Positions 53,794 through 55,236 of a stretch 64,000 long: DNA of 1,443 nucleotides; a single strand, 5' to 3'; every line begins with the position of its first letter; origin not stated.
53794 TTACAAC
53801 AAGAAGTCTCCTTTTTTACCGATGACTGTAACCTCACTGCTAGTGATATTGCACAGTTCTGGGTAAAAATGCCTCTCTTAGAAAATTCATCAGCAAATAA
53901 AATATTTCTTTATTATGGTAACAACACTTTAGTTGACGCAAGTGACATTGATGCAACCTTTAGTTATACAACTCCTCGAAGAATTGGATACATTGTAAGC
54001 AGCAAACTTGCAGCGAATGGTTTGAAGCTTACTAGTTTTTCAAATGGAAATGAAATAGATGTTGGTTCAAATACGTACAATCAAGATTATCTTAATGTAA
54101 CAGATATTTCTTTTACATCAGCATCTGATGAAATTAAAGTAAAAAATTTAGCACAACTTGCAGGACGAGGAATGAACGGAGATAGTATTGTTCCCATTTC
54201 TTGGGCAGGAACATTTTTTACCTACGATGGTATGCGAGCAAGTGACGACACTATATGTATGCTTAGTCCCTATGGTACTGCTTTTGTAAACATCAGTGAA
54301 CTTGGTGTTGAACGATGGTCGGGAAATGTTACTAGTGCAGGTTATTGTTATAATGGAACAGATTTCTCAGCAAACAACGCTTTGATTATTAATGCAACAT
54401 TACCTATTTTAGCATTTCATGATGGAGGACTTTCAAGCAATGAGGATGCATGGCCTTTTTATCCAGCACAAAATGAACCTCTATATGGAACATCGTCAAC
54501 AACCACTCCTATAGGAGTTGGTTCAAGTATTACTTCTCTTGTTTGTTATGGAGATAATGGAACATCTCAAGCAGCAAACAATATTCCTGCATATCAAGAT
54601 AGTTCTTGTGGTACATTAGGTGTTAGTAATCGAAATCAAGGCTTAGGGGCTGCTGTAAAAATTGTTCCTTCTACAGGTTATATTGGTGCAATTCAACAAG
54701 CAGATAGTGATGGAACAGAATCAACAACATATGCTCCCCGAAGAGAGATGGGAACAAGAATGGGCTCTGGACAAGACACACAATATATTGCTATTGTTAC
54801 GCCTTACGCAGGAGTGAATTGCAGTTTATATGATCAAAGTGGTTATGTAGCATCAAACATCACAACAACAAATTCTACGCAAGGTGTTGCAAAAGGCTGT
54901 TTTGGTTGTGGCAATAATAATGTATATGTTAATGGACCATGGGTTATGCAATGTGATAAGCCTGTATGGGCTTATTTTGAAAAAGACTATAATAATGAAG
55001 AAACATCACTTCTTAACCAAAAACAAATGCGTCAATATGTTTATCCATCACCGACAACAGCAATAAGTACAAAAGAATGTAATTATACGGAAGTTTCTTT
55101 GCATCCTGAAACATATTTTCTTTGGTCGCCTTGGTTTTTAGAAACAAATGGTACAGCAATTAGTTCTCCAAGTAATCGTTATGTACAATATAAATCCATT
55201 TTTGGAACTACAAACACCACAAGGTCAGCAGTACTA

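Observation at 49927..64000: Unannotated giant open reading frame (>14 kb, over 4,600 codons, still open at the window edge)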

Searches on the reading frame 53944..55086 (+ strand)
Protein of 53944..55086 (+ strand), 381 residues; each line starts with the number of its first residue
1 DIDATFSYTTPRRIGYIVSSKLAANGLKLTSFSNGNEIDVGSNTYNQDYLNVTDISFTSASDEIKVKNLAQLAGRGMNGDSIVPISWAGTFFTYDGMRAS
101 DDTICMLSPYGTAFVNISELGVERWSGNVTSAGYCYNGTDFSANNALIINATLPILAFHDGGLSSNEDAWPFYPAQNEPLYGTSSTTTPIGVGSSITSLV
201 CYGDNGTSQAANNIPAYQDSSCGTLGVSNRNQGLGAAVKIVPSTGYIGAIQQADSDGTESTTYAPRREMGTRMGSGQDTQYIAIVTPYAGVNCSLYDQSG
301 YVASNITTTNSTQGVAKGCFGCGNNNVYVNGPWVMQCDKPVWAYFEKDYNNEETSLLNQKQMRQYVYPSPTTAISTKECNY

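Call 15: find_homologous_proteins(query=window:53944-55086:+, max_evalue=0.00001)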
Query window:53944-55086:+ (381 aa): 1 proteins with E <= 0.00001 among 1977 candidates.
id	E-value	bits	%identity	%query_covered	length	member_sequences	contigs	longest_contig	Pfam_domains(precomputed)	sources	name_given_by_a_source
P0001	4.5e-59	218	37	97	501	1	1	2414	PF10102.15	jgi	-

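Call 25: search_protein_representatives(alignment_id=A1)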
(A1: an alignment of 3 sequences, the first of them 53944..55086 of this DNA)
Query: 3 sequences, 377 profile positions. Proteins with E-value up to 0.001 (for the whole library): 549; up to 1e-10: 467; up to 1e-30: 271. The best 150 are listed.
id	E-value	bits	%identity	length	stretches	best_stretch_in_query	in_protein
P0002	0.0e+00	1171.4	-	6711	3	1-375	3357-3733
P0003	3.0e-265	895.7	-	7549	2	1-376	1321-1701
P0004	3.7e-186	635.4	-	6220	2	1-370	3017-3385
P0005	1.1e-129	449.5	-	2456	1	1-374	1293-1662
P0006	4.2e-126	437.8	-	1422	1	1-374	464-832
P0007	6.5e-126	437.2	-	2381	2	1-371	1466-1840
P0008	7.8e-126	436.9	-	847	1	1-374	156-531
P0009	5.7e-125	434.0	-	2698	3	2-373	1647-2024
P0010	6.4e-125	433.9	-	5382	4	3-374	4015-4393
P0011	1.6e-119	416.1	-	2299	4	15-355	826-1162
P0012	1.7e-117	409.4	-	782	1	1-370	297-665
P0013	1.1e-116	406.8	-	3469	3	1-375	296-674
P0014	1.1e-116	406.7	-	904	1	1-372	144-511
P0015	1.0e-114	400.3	-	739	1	3-372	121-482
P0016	1.5e-114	399.7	-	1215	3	15-354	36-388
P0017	3.1e-112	392.1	-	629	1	1-369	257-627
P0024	5.8e-109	381.3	-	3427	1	1-372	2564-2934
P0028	2.4e-106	372.7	-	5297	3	3-374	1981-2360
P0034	4.2e-103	362.1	-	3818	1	1-374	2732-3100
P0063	2.2e-89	316.9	-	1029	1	82-369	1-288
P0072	3.6e-84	299.8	-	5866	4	3-372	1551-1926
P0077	1.5e-82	294.5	-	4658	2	5-370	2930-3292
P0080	6.5e-80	285.7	-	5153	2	7-357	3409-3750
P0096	5.3e-72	259.7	-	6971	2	6-361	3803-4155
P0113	1.3e-66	242.0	-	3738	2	3-374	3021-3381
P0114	3.1e-66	240.7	-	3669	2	10-373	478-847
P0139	1.7e-55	205.4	-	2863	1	230-371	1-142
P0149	2.7e-52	194.9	-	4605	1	11-370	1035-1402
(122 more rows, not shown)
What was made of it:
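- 53944..55086 (+): Four-sandwich beta module, copy 1 (aa 1340-1720). No Pfam or NCBIfam family. A profile finds 549 cluster representatives (call 25).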

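Call 27: predict_structure(alignment_id=A1)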
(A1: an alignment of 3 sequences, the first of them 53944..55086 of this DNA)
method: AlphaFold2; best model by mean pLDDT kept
length: 381 residues; sequences in the alignment: 3
mean_pLDDT: 48.9   pTM: 0.45
mean pLDDT of the five models: 48.9, 43.6, 40.6, 39.4, 39.0
residues with pLDDT >= 90: 0; 70-90: 44; 50-70: 146; < 50: 191
segments of 3 or more residues with pLDDT < 50: 1-93, 95-97, 163-177, 229-234, 246-262, 264-272, 274-277, 310-314, 347-381
pLDDT, mean of each block of 10 residues (from residue 1): 32 33 30 33 28 31 29 32 36 49 59 71 77 62 62 57 43 48 53 64 63 67 56 53 52 35 46 49 64 64 70 57 56 56 51 34 33 25 29
secondary structure, 60 per line:
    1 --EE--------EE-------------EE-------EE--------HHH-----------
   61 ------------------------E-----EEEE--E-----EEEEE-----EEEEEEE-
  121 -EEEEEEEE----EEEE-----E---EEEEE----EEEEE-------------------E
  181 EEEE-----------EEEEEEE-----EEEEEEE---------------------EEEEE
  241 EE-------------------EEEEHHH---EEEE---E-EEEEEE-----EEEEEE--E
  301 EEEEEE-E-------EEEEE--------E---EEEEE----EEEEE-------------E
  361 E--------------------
elements in order: E91-94 E103-107 E113-119 E122-129 E134-137 E147-151 E156-160 E180-184 E196-202 E208-214 E236-242 E262-265 E272-275 E281-286 E292-297 E300-306 E316-320 E333-337 E342-346

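Call 29: list_cluster_members(proteins=[P0003, P0002, P0004])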
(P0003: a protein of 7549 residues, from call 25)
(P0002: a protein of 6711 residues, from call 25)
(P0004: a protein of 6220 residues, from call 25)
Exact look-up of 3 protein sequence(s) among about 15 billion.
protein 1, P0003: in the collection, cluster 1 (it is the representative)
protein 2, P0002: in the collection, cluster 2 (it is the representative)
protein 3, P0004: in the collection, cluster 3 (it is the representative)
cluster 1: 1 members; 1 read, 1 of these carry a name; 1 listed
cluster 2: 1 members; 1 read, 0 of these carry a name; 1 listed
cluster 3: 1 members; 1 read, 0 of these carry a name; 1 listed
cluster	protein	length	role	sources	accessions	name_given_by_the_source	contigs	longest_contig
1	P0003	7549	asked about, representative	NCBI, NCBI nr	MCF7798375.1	DUF2341 domain-containing protein [Candidatus Woesearchaeota archaeon]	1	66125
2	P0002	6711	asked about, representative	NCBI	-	-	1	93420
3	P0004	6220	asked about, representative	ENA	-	-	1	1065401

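Call 34: find_encoding_contigs(protein=P0003, flank=10000, max_places=3)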
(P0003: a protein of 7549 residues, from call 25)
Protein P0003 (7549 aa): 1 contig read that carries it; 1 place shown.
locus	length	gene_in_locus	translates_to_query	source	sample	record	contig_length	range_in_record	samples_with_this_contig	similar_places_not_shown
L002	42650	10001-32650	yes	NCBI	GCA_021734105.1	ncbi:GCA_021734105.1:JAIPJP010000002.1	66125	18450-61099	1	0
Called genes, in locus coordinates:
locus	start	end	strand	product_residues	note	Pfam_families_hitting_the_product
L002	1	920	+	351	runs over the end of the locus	PF01916:DS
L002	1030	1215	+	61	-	-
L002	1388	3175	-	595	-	PF00664:ABC_membrane, PF00005:ABC_tran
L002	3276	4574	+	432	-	PF18195:GatD_N, PF00710:Asparaginase, PF17763:Asparaginase_C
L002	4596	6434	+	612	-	PF02934:GatB_N, PF02938:GAD (weak)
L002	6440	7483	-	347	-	PF03706:LPG_synthase_TM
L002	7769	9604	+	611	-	-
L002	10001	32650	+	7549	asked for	PF10102:DUF2341, PF10633:NPCBM_assoc (faint), PF10102:DUF2341, PF17957:Big_7 (weak), PF07705:CARDB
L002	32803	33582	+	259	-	-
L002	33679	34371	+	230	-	-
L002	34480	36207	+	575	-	-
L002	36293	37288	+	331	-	PF01142:TruD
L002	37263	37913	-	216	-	PF00406:ADK, PF13238:AAA_18 (faint), PF13207:AAA_17, PF05191:ADK_lid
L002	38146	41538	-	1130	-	PF14890:Intein_splicing, PF14528:LAGLIDADG_3 (weak), PF06733:DEAD_2, PF13307:Helicase_C_2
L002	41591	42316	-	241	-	PF14512:TM1586_NiRdase (faint), PF00881:Nitroreductase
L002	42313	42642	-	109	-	-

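Call 40: find_related_loci(query=A1, collection=genome_contigs, flank=3000)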
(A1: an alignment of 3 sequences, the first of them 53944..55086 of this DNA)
Query A1 (381 aa) in genome_contigs; peptide patterns used: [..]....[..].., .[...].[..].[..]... (x = any residue, [..] = any of these).
73 stretches matched a pattern; 11 encode a relative of the query (tblastn E <= 1e-3); 11 distinct loci.
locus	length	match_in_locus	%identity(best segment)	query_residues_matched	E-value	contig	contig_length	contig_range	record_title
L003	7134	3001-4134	59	1-381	5e-147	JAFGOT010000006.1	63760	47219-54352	MAG: Candidatus Woesearchaeota archaeon isolate Zod_Metabat.644 k87_1720103, whole genome shotgun sequence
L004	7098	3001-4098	42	1-374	1e-85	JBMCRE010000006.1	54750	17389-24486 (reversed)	MAG: Nanoarchaeota archaeon isolate D1M07_82 NODE_107_length_54750_cov_14.581735, whole genome shotgun sequence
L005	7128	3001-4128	42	1-379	5e-84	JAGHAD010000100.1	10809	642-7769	MAG: Thermoplasmata archaeon isolate AUK221 PB_MBMC_175_c_000000000020, whole genome shotgun sequence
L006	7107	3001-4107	42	1-374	3e-82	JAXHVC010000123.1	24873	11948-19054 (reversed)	MAG: Chloroflexota bacterium isolate MAG67_tar_biofilm MAG67_123, whole genome shotgun sequence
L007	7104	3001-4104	41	1-370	8e-80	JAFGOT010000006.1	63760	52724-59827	MAG: Candidatus Woesearchaeota archaeon isolate Zod_Metabat.644 k87_1720103, whole genome shotgun sequence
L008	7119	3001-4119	34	2-378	2e-58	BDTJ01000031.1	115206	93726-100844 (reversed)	Archaeon BMS3Abin17 DNA, contig: NODE_2, whole genome shotgun sequence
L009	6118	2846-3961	34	5-381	4e-54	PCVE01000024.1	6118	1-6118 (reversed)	MAG: Candidatus Woesearchaeota archaeon CG11_big_fil_rev_8_21_14_0_20_43_8 CG11_8_21_14_0.20_scaffold_9332_c, whole geno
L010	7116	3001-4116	43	1-380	5e-87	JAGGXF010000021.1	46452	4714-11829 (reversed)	MAG: Candidatus Aenigmatarchaeota archaeon isolate AUK145 PB_MBMC_099_c_000000000026, whole genome shotgun sequence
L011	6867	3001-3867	32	5-300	4e-43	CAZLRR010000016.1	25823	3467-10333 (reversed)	MAG TPA_asm: uncultured Methanosarcinales archaeon isolate SRP252850_co1_135 genome assembly, contig: NODE_3337_length_2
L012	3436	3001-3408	49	1-135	1e-31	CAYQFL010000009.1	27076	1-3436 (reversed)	MAG TPA_asm: uncultured Methanosarcinales archaeon isolate binchicken_co256_894 genome assembly, contig: NODE_3037_lengt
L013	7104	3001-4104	32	1-370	7e-35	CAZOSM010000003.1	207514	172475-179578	MAG TPA_asm: uncultured Gammaproteobacteria bacterium isolate SRP144015_co1_109 genome assembly, contig: NODE_24_length_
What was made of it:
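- The module also occurs in non-DPANN archaea and in bacteria: Thermoplasmata, Methanosarcinales, Chloroflexota and Gammaproteobacteria (call 40).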

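Call 41: find_homologous_proteins(query=A2, max_evalue=1e-20)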
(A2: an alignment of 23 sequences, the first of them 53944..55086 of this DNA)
Query A2 (23 sequences) (381 aa, profile of the alignment): 3 proteins with E <= 1e-20 among 5024 candidates.
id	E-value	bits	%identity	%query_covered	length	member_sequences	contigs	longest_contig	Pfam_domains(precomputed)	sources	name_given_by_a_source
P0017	3.6e-144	499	40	98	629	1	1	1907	PF13385.14,PF10102.15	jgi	-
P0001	1.0e-141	491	37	97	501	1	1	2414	PF10102.15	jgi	-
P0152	4.8e-57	212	32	50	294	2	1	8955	PF10102.15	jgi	-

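Call 48: predict_structure(alignment_id=A2)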
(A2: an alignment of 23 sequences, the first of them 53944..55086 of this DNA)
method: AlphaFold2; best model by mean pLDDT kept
length: 381 residues; sequences in the alignment: 23
mean_pLDDT: 89.6   pTM: 0.89
mean pLDDT of the five models: 89.6, 89.6, 88.5, 88.3, 88.1
residues with pLDDT >= 90: 262; 70-90: 96; 50-70: 17; < 50: 6
segments of 3 or more residues with pLDDT < 50: 376-381
pLDDT, mean of each block of 10 residues (from residue 1): 88 95 91 96 96 91 96 84 96 86 93 95 95 87 85 96 75 96 87 93 92 91 78 91 94 71 95 95 96 96 94 91 91 96 88 90 85 54 41
secondary structure, 60 per line:
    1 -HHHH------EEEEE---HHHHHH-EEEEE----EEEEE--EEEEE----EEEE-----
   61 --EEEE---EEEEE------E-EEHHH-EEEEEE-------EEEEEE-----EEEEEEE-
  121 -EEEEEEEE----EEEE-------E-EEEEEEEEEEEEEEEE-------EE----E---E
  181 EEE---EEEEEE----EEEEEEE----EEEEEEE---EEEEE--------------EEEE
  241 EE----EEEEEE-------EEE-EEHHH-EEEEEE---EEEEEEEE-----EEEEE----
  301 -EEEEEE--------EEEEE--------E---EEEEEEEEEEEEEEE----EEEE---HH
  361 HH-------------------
elements in order: H2-5 E12-16 H20-25 E27-31 E36-40 E43-47 E52-55 E63-66 E70-74 E89-94 E102-107 E113-119 E122-129 E134-137 E147-162 E180-183 E187-192 E197-203 E208-214 E218-222 E237-242 E247-252 E260-262 E270-275 E279-286 E292-296 E302-307 E316-320 E333-347 E352-355 H359-362
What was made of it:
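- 53944..55086 (+): AF2 model: pLDDT 89.6, pTM 0.89 (call 48).
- The module: a confident all-beta model (call 48).
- Tried and rejected: It was replaced by a 23-sequence alignment (call 48).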

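Call 60: search_protein_families(library=pfam, proteins=[window:53944-55086:+], max_evalue=0.1)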
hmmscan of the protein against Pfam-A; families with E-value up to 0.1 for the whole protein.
window:53944-55086:+ (381 aa): 0 families

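Call 64: fold_search(model_id=the predicted structure, library=pdb)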
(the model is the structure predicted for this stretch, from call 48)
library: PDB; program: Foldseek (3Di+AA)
matches with E <= 10: 840; with E <= 0.001: 3
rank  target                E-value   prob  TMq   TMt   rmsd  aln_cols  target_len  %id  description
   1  8grx_B                8.5e-05  0.47  0.12  0.12  26.6       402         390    9  APOE4 receptor in complex with APOE4 NTD (released 2023-07-05)
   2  8yot_B                1.0e-04  0.38  0.12  0.11  27.2       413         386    8  Nanobody in complex with LILRB3 (released 2025-06-18)
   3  8vse_A                3.7e-04  0.33  0.11  0.12  36.5       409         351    9  Cryo-EM structure of human CD45 extracellular region in complex with adenoviral protein E3/49K (released 2024-11-06)
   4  6aed                  1.6e-03  0.28  0.15  0.14  26.1       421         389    8  Crystal Structure of the four Ig-like domain of LILRB2(LIR2/ILT4/CD85d) (released 2019-07-31)
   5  2wii_A                2.4e-03  0.30  0.16  0.10  20.5       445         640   11  Complement C3b in complex with factor H domains 1-4 (released 2009-06-09)
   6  5fmv_A                3.3e-03  0.18  0.12  0.13  39.0       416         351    9  Crystal structure of human CD45 extracellular region, domains d1-d4 (released 2016-03-23)
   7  7q62_B                3.9e-03  0.14  0.12  0.06  22.9       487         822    8  Structure of TEV cleaved A2ML1 dimer (A2ML1-TT dimer) (released 2022-04-20)
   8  9sv8_B                5.8e-03  0.18  0.14  0.10  20.7       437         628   11  Herpes simplex virus 2 delta28-73 glycoprotein C ectodomain in complex with C3b (released 2025-12-10)
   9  5fmv_B                6.4e-03  0.12  0.11  0.12  37.6       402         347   10  Crystal structure of human CD45 extracellular region, domains d1-d4 (released 2016-03-23)
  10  7k81_G                7.1e-03  0.30  0.13  0.17  19.1       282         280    6  KIR3DL1*005 in complex with HLA-A*24:02 presenting the RYPLTFGW peptide (released 2020-12-09)
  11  8v29_C                7.9e-03  0.20  0.15  0.09  26.4       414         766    7  Cryo-EM structure of human type I OSM receptor complex: model for full extracellular assembly (released 2024-11-20)
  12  3l5i                  1.0e-02  0.23  0.14  0.17  18.5       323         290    8  Crystal structure of FnIII domains of human GP130 (Domains 4-6) (released 2010-05-12)
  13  9bl2_G                1.1e-02  0.14  0.12  0.15  21.0       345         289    6  KIR3DL1*001 in complex with HLA-B*57:03 presenting the AW10 peptide (released 2024-11-13)
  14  7k80_H                1.4e-02  0.21  0.13  0.17  18.7       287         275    6  KIR3DL1*001 in complex with HLA-A*24:02 presenting the RYPLTFGW peptide (released 2020-12-09)
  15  2yn3_A                1.5e-02  0.20  0.14  0.17  24.5       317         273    9  Structural insight into the giant calcium-binding adhesin SiiE: implications for the adhesion of Salmonella enterica t (released 2013-04-03)
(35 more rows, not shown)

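Call 65: find_encoding_contigs(protein=P0002, flank=8000, max_places=2)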
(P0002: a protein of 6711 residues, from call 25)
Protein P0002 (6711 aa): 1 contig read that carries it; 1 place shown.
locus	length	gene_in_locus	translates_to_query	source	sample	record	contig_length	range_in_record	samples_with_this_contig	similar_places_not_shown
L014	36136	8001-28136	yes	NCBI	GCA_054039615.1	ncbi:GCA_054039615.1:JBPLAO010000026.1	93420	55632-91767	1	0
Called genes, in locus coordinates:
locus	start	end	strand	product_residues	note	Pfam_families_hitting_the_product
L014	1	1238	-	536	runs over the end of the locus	-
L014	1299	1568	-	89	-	-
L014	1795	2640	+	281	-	-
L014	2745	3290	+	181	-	-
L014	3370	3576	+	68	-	-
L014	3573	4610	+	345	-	-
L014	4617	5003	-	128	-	PF01870:Hjc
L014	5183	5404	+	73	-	PF00125:Histone, PF00808:CBFD_NFYB_HMF, PF15511:CENP-T_C, PF15630:CENP-S (weak)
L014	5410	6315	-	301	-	PF23023:Anti-Pycsar_Apyc1, PF00753:Lactamase_B, PF12706:Lactamase_B_2 (weak)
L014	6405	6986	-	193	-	PF24161:CCDC39 (weak), PF28175:T4SS_LegC2C7 (faint)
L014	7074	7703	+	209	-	PF02778:tRNA_int_endo_N, PF01974:tRNA_int_endo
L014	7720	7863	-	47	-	-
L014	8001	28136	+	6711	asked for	PF10102:DUF2341, PF19077:Big_13 (faint), PF10102:DUF2341, PF07705:CARDB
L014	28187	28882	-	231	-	PF00483:NTP_transferase, PF12804:NTP_transf_3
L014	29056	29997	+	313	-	-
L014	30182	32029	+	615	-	-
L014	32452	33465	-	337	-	PF03537:Glyco_hydro_114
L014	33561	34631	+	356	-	PF02683:DsbD_TM (weak)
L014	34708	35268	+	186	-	PF01909:NTP_transf_2, PF18765:Polbeta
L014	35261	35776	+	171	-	PF05168:HEPN (weak)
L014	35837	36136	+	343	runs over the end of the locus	PF00752:XPG_N, PF00867:XPG_I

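Call 66: find_encoding_contigs(protein=P0004, flank=8000, max_places=2)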
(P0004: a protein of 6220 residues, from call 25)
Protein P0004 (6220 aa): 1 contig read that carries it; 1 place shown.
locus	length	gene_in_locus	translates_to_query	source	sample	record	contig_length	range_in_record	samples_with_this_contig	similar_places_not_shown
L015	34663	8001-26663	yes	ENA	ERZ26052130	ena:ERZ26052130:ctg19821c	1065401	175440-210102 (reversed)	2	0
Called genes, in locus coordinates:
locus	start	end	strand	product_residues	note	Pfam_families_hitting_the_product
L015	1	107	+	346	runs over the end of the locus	PF02784:Orn_Arg_deC_N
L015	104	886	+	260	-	PF00491:Arginase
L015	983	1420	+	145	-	-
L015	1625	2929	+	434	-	PF18195:GatD_N, PF00710:Asparaginase, PF17763:Asparaginase_C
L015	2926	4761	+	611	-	PF02934:GatB_N, PF02938:GAD, PF02637:GatB_Yqey (weak)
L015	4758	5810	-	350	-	PF03706:LPG_synthase_TM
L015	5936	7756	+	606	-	-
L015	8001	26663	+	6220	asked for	PF13385:Laminin_G_3, PF10102:DUF2341, PF19077:Big_13 (weak), PF10102:DUF2341, PF07705:CARDB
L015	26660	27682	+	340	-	-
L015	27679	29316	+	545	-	-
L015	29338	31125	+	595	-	-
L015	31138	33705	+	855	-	-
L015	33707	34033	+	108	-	-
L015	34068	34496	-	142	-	-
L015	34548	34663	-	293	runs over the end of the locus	PF00092:VWA, PF13519:VWA_2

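Call 75: search_protein_families(library=pfam, proteins=[P0017, P0063, P0024], max_evalue=0.001)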
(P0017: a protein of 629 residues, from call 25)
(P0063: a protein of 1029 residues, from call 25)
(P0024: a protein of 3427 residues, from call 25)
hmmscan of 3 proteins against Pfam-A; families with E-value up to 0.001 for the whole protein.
P0017 (629 aa): 2 families
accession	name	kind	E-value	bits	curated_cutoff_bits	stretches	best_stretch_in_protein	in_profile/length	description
PF13385.13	Laminin_G_3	-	2.3e-21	76.9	27.6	1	48-198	2-150/151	Concanavalin A-like lectin/glucanases superfamily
PF10102.14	DUF2341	-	7.4e-07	30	23.4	1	210-263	14-66/84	Domain of unknown function (DUF2341)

P0063 (1029 aa): 1 family
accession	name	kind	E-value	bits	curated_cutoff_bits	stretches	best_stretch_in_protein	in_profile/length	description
PF10102.14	DUF2341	-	1.6e-14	54.5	23.4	1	695-769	1-73/84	Domain of unknown function (DUF2341)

P0024 (3427 aa): 4 families
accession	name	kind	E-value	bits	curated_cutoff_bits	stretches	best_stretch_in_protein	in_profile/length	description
PF10102.14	DUF2341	-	1.1e-54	183.3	23.4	3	463-541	1-82/84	Domain of unknown function (DUF2341)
PF14728.12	PTHB1_GAE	-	1.3e-05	26.1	27.4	1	2057-2106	31-80/88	PTHB1 GAE domain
PF19077.6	Big_13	-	2e-05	25.4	27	0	952-1011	40-94/102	Bacterial Ig-like domain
PF10633.15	NPCBM_assoc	-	4.2e-05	24.1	24.4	0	2019-2101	2-78/78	NPCBM-associated, NEW3 domain of alpha-galactosidase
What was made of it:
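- On Concanavalin A-like / Laminin_G_3 lectin domains following DUF2341: Relatives P0004 and P0017 do carry PF13385 (calls 66, 75).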
